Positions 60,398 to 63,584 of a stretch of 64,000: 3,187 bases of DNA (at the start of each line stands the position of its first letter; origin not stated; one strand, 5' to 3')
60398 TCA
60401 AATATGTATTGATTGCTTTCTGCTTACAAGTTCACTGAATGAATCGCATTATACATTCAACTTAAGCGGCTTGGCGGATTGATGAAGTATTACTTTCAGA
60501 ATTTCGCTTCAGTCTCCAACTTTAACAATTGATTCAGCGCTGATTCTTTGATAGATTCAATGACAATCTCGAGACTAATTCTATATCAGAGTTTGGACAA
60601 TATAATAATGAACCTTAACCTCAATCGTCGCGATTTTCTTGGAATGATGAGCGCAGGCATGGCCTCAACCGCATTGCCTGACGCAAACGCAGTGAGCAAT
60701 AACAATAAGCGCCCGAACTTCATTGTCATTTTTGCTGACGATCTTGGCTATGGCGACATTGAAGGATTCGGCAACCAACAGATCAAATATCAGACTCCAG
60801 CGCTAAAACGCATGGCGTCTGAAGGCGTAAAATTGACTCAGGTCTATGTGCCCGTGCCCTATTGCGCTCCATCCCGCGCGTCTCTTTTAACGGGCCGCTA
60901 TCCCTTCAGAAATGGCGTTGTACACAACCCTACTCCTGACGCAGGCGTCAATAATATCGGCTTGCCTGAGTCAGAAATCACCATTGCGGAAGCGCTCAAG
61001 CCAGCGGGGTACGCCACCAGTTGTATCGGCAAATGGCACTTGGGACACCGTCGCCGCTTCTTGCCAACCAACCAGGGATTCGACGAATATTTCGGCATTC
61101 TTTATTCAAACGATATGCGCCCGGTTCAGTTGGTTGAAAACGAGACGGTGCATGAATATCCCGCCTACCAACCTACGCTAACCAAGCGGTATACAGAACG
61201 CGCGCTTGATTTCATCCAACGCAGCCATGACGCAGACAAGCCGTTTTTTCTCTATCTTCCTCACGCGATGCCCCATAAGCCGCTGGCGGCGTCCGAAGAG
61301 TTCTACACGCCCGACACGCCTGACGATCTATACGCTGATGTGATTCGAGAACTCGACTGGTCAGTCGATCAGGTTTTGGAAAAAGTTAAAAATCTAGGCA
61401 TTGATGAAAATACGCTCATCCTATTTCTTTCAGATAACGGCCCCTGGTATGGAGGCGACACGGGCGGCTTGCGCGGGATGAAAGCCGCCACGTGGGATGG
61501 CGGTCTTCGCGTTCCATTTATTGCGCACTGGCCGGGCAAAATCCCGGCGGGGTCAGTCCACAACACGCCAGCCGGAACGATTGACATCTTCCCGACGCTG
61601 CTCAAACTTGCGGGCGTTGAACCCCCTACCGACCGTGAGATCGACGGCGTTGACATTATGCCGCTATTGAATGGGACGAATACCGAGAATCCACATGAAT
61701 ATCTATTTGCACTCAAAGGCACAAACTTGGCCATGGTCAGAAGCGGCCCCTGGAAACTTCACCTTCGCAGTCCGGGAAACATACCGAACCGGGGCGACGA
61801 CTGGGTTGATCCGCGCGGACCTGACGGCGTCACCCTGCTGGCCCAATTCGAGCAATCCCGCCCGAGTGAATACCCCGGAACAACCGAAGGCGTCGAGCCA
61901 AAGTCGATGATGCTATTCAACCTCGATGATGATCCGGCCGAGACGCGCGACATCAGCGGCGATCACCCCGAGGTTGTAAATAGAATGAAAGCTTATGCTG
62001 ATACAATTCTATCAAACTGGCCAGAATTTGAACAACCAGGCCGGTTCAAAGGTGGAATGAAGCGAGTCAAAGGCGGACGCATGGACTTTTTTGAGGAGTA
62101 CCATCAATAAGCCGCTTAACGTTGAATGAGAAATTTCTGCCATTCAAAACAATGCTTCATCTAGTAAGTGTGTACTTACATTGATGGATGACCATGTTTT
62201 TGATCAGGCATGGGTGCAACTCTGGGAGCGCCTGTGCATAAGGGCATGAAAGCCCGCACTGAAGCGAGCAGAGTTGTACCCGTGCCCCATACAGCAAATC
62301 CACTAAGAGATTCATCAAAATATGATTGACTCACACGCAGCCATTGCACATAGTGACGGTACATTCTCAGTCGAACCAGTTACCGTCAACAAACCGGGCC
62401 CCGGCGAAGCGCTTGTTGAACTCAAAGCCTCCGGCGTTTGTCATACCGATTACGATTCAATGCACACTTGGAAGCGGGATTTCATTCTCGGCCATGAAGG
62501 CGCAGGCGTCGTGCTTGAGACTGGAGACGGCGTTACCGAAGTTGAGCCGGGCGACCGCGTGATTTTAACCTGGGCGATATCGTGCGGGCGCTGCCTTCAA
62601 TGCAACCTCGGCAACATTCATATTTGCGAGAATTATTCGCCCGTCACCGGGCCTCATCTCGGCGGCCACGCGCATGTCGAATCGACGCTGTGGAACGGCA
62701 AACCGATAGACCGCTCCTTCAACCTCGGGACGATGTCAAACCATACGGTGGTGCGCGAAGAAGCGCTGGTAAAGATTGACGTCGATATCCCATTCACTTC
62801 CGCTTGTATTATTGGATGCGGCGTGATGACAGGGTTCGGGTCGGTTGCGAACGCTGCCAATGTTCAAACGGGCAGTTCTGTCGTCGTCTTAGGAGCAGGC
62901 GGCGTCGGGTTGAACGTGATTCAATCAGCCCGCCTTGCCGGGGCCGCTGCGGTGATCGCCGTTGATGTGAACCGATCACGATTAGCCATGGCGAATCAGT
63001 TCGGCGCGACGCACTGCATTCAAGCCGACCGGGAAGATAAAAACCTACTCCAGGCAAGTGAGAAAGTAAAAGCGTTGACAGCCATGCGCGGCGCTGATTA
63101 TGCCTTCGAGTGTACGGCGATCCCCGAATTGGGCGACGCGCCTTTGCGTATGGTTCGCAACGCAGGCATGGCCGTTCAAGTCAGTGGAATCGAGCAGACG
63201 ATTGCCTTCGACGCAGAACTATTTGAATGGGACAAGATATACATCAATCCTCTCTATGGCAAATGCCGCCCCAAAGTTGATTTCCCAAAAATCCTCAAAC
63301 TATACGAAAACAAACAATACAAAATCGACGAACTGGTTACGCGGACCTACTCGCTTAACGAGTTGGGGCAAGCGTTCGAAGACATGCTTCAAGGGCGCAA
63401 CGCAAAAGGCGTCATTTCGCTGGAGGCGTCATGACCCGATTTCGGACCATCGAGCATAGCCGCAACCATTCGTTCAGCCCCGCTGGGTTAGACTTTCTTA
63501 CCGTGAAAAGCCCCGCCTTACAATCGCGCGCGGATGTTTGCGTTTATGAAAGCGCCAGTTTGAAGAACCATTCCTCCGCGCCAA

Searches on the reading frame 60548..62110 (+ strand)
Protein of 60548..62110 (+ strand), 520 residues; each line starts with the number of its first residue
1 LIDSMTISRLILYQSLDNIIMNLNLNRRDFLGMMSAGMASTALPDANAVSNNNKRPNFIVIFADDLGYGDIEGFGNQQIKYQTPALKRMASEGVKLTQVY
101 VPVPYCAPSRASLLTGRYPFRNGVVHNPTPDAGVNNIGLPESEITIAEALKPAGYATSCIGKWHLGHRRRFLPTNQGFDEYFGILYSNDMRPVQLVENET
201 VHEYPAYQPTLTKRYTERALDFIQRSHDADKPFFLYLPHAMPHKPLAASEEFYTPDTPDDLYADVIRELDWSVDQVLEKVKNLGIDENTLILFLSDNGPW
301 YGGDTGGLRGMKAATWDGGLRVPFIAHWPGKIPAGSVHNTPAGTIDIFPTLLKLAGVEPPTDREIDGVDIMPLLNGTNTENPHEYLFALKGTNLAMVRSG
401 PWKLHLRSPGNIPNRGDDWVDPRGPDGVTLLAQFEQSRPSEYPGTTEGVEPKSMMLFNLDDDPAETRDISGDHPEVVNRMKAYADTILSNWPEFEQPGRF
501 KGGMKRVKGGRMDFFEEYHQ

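Call 15: search_protein_families(library=pfam, proteins=[window:60548-62110:+], max_evalue=0.00001)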
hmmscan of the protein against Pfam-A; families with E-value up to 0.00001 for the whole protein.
window:60548-62110:+ (520 aa): 4 families
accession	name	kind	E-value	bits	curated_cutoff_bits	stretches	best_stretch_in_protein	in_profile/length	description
PF00884.28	Sulfatase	-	1.3e-62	212.3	25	1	56-357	1-301/301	Sulfatase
PF01663.27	Phosphodiest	-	1.5e-10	41.7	23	1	72-298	7-220/342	Type I phosphodiesterase / nucleotide pyrophosphatase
PF16347.10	SGSH_C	-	2.6e-09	37.9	29.3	1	316-381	12-75/154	N-sulphoglucosamine sulphohydrolase, C-terminal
PF14707.11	Sulfatase_C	-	9.8e-08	33.1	30.9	1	382-489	2-94/127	C-terminal region of aryl-sulfatase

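Call 34: search_solved_structures(query=window:60548-62110:+, max_evalue=1e-20)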
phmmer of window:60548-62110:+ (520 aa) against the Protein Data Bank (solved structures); distinct sequences matched with E-value up to 1e-20: 56.
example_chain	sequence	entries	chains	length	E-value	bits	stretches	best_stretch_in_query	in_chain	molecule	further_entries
8eg3_A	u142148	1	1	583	1e-67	232.1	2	195-401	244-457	Steryl-sulfatase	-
1p49_A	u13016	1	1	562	2.8e-67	230.7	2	195-401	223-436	STERYL-SULFATASE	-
4fdi_A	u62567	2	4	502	1.3e-64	221.9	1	55-408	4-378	N-acetylgalactosamine-6-sulfatase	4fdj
1e2s_P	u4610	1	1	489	4.1e-64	220.2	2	55-194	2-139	Arylsulfatase A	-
1e33_P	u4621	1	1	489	4.3e-64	220.2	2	55-194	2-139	Arylsulfatase A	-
1e1z_P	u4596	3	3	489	5.6e-64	219.8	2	55-194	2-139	Arylsulfatase A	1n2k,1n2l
1e3c_P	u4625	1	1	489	6.1e-64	219.7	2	55-194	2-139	Arylsulfatase A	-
1auk_A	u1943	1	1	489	1.3e-63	218.6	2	190-422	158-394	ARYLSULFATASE A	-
9hh3_A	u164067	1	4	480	3.4e-60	207.3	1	52-413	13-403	Sulfatase, family S1-19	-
6bia_A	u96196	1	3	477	8.2e-59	202.7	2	211-404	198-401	Sulfatase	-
9hh2_A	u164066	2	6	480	9.4e-59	202.6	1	52-413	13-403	Sulfatase, family S1-19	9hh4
6prm_A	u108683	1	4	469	1.7e-58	201.7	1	53-409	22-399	exo-4S-kappa carrageenan S1 sulfatase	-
6psm_A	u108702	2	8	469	5.1e-57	196.8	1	53-409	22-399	exo-4S-kappa carrageenan S1 sulfatase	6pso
6b0k_A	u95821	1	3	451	1.2e-56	195.6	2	211-404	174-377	Iota-carrageenan sulfatase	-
6b0j_A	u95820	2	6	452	1.3e-56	195.5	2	211-404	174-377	Iota-carrageenan sulfatase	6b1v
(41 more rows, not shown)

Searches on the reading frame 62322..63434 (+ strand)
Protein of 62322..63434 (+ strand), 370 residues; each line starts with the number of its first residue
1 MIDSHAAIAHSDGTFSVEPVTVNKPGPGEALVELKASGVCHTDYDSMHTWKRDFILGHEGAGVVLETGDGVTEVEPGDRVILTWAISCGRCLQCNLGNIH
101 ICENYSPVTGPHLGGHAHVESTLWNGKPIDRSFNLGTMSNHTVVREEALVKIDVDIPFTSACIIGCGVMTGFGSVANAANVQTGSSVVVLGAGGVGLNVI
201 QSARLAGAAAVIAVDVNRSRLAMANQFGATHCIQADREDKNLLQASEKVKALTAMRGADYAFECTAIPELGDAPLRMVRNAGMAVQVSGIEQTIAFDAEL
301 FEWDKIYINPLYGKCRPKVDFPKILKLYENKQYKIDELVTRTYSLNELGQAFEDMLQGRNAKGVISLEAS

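Call 15: search_protein_families(library=pfam, proteins=[window:62322-63434:+], max_evalue=0.00001)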
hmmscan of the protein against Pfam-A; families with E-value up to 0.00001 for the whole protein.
window:62322-63434:+ (370 aa): 2 families
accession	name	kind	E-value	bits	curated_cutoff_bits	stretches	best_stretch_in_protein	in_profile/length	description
PF08240.17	ADH_N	-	1e-21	77.6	23.5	1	26-152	1-102/104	Alcohol dehydrogenase GroES-like domain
PF00107.32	ADH_zinc_N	-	1.9e-21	76.8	31.8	1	194-298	1-99/129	Zinc-binding dehydrogenase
